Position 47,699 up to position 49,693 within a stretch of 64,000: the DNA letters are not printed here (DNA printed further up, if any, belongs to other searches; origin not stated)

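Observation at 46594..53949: Five-gene operon: amidohydrolase-2 - orphan SBP - HyuA - HyuB - bicupin dioxygenase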

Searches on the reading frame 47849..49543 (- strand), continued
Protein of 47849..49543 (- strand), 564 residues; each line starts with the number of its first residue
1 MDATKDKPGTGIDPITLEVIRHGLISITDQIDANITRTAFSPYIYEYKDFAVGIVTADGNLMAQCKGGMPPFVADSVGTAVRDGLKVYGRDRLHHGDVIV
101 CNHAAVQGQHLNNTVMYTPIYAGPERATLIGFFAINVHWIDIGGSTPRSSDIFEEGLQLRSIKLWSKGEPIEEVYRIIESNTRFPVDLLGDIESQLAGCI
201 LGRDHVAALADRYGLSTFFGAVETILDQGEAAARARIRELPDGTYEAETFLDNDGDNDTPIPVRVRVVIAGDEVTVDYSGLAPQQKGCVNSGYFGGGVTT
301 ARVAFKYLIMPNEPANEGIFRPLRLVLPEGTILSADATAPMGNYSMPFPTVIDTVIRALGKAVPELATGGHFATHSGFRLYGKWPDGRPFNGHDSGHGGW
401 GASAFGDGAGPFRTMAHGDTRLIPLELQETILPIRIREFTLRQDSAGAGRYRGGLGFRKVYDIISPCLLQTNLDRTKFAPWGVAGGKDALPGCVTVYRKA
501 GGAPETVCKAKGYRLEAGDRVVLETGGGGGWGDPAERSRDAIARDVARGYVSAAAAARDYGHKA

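Call 31: search_protein_families(library=pfam, proteins=[L013:512-1831:+, L013:1957-3225:+, L013:4294-5097:+, L013:5101-6441:+, L013:4270-5121:-, L013:5143-6486:-, L013:929-2053:-, L013:2029-3330:-], max_evalue=0.001)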
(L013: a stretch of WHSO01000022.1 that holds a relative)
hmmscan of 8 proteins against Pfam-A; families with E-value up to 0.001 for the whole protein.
L013:512-1831:+ (439 aa): 1 family
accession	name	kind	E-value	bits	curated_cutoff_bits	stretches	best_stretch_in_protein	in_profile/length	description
PF03401.19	TctC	-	1.2e-06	28.7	27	1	155-292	17-155/274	Tripartite tricarboxylate transporter family receptor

L013:1957-3225:+ (422 aa): 4 families
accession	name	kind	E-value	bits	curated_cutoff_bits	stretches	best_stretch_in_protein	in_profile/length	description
PF00441.29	Acyl-CoA_dh_1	-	8.1e-41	140.1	22.4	1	268-417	1-150/150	Acyl-CoA dehydrogenase, C-terminal domain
PF02770.24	Acyl-CoA_dh_M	-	5.3e-22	78.3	33.3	1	162-245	1-83/97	Acyl-CoA dehydrogenase, middle domain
PF08028.16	Acyl-CoA_dh_2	-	3.2e-18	66.8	22.7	1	285-394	3-122/134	Acyl-CoA dehydrogenase, C-terminal domain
PF02771.21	Acyl-CoA_dh_N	-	9.6e-17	61.8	22.9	1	44-158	2-113/113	Acyl-CoA dehydrogenase, N-terminal domain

L013:4294-5097:+ (267 aa): 1 family
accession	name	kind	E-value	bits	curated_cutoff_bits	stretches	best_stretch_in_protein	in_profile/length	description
PF14518.11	Haem_oxygenas_2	-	1.8e-11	44.6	28.9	1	59-241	3-176/177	Iron-containing redox enzyme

L013:5101-6441:+ (446 aa): 0 families

L013:4270-5121:- (283 aa): 0 families

L013:5143-6486:- (447 aa): 0 families

L013:929-2053:- (374 aa): 0 families

L013:2029-3330:- (433 aa): 0 families

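Call 52: search_protein_families(library=pfam, proteins=[L067:8226-9959:+, L069:11720-12793:+, L032:13284-14441:+, L027:13896-15518:+, L036:3239-4255:+, L076:11724-12875:-, L068:11853-12845:+, L027:12707-13864:+, L027:9558-9977:+, L014:2580-3185:+], max_evalue=0.001)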
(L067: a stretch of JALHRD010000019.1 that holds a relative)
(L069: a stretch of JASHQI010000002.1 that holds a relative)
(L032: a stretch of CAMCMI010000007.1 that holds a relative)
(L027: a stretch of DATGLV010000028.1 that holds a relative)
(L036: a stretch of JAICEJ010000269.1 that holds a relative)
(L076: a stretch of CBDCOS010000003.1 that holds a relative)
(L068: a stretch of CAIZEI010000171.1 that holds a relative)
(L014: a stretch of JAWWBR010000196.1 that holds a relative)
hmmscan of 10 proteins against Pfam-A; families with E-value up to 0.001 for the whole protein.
L067:8226-9959:+ (577 aa): 1 family
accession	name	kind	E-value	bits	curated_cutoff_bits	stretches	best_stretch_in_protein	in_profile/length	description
PF00528.27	BPD_transp_1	-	1.7e-21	77.2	26.4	2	91-292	1-183/184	Binding-protein-dependent transport system inner membrane component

L069:11720-12793:+ (357 aa): 4 families
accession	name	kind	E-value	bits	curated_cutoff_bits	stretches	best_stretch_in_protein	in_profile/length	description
PF13416.11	SBP_bac_8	-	1.7e-13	51.4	27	1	67-301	8-255/279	Bacterial extracellular solute-binding protein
PF13531.11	SBP_bac_11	-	8.7e-08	32.6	25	1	59-297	18-220/227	Bacterial extracellular solute-binding protein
PF13343.11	SBP_bac_6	-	1e-07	32.1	24.6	1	108-300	17-213/245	Bacterial extracellular solute-binding protein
PF01547.30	SBP_bac_1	-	2.2e-07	31.6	26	1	67-296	19-307/307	Bacterial extracellular solute-binding protein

L032:13284-14441:+ (385 aa): 4 families
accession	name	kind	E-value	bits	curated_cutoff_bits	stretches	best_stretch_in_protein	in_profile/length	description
PF00005.33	ABC_tran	-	1.6e-34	119.9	25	1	41-190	2-136/137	ABC transporter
PF08402.16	TOBE_2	-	2.1e-11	44.2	21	1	308-382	1-76/76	TOBE domain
PF13304.12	AAA_21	-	2.9e-06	28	27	0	147-222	222-299/304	AAA domain, putative AbiEii toxin, Type IV TA system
PF13401.12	AAA_22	-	0.00012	22.8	27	1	49-225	4-127/130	AAA domain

L027:13896-15518:+ (540 aa): 3 families
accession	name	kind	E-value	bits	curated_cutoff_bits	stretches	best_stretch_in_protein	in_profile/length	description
PF02601.20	Exonuc_VII_L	-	1.4e-96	324.2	35.9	1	137-505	1-314/315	Exonuclease VII, large subunit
PF13742.12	tRNA_anti_2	-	2.9e-27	95.2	27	1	20-113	1-94/95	OB-fold nucleic acid binding domain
PF01336.31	tRNA_anti-codon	-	5e-12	46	27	1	40-113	1-72/75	OB-fold nucleic acid binding domain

L036:3239-4255:+ (338 aa): 2 families
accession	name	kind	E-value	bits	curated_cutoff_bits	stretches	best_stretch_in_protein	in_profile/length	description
PF09084.16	NMT1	-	1.3e-19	71.4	20.5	1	55-254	5-210/216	NMT1/THI5 like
PF13379.11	NMT1_2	-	2.9e-08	34.3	24.7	1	52-257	16-240/252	NMT1-like family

L076:11724-12875:- (383 aa): 1 family
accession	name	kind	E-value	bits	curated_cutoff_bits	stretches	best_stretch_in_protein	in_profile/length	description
PF01717.24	Meth_synt_2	-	2.4e-10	40.6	21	1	177-377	148-323/324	Cobalamin-independent synthase, Catalytic domain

L068:11853-12845:+ (330 aa): 0 families

L027:12707-13864:+ (385 aa): 3 families
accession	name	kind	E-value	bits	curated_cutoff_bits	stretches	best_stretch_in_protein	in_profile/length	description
PF13407.12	Peripla_BP_4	-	8e-55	186.6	35.1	1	93-345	1-256/258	Periplasmic binding protein domain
PF00532.27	Peripla_BP_1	-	8.4e-16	58.7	22.2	1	102-306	13-218/281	Periplasmic binding proteins and sugar binding domain of LacI family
PF13377.12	Peripla_BP_3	-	5.7e-06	26.9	26.5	1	221-299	18-100/167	Periplasmic binding protein-like domain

L027:9558-9977:+ (139 aa): 2 families
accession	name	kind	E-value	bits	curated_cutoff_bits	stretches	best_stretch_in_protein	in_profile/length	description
PF22636.2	FlK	-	7.4e-34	116.4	27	1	19-120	2-102/103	Fluoroacetyl-CoA-specific thioesterase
PF03061.28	4HBT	-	7.7e-08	33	20.6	1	33-106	2-75/79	Thioesterase superfamily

L014:2580-3185:+ (201 aa): 1 family
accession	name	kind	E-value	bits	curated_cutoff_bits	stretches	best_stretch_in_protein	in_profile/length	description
PF02627.25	CMD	-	3.6e-05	24.1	23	1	75-135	17-78/84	Carboxymuconolactone decarboxylase family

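Call 71: search_solved_structures(query=window:47849-49543:-, max_evalue=1e-30, show_alignments=2)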
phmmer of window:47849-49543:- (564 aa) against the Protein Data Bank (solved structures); distinct sequences matched with E-value up to 1e-30: 2.
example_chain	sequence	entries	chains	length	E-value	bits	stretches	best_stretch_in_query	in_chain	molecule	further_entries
7hk5_A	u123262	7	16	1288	1.5e-72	248.2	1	13-561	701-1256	N-methylhydantoinase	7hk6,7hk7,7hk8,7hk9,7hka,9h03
6yra_B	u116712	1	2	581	5.1e-53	183.7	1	12-561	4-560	Hydantoinase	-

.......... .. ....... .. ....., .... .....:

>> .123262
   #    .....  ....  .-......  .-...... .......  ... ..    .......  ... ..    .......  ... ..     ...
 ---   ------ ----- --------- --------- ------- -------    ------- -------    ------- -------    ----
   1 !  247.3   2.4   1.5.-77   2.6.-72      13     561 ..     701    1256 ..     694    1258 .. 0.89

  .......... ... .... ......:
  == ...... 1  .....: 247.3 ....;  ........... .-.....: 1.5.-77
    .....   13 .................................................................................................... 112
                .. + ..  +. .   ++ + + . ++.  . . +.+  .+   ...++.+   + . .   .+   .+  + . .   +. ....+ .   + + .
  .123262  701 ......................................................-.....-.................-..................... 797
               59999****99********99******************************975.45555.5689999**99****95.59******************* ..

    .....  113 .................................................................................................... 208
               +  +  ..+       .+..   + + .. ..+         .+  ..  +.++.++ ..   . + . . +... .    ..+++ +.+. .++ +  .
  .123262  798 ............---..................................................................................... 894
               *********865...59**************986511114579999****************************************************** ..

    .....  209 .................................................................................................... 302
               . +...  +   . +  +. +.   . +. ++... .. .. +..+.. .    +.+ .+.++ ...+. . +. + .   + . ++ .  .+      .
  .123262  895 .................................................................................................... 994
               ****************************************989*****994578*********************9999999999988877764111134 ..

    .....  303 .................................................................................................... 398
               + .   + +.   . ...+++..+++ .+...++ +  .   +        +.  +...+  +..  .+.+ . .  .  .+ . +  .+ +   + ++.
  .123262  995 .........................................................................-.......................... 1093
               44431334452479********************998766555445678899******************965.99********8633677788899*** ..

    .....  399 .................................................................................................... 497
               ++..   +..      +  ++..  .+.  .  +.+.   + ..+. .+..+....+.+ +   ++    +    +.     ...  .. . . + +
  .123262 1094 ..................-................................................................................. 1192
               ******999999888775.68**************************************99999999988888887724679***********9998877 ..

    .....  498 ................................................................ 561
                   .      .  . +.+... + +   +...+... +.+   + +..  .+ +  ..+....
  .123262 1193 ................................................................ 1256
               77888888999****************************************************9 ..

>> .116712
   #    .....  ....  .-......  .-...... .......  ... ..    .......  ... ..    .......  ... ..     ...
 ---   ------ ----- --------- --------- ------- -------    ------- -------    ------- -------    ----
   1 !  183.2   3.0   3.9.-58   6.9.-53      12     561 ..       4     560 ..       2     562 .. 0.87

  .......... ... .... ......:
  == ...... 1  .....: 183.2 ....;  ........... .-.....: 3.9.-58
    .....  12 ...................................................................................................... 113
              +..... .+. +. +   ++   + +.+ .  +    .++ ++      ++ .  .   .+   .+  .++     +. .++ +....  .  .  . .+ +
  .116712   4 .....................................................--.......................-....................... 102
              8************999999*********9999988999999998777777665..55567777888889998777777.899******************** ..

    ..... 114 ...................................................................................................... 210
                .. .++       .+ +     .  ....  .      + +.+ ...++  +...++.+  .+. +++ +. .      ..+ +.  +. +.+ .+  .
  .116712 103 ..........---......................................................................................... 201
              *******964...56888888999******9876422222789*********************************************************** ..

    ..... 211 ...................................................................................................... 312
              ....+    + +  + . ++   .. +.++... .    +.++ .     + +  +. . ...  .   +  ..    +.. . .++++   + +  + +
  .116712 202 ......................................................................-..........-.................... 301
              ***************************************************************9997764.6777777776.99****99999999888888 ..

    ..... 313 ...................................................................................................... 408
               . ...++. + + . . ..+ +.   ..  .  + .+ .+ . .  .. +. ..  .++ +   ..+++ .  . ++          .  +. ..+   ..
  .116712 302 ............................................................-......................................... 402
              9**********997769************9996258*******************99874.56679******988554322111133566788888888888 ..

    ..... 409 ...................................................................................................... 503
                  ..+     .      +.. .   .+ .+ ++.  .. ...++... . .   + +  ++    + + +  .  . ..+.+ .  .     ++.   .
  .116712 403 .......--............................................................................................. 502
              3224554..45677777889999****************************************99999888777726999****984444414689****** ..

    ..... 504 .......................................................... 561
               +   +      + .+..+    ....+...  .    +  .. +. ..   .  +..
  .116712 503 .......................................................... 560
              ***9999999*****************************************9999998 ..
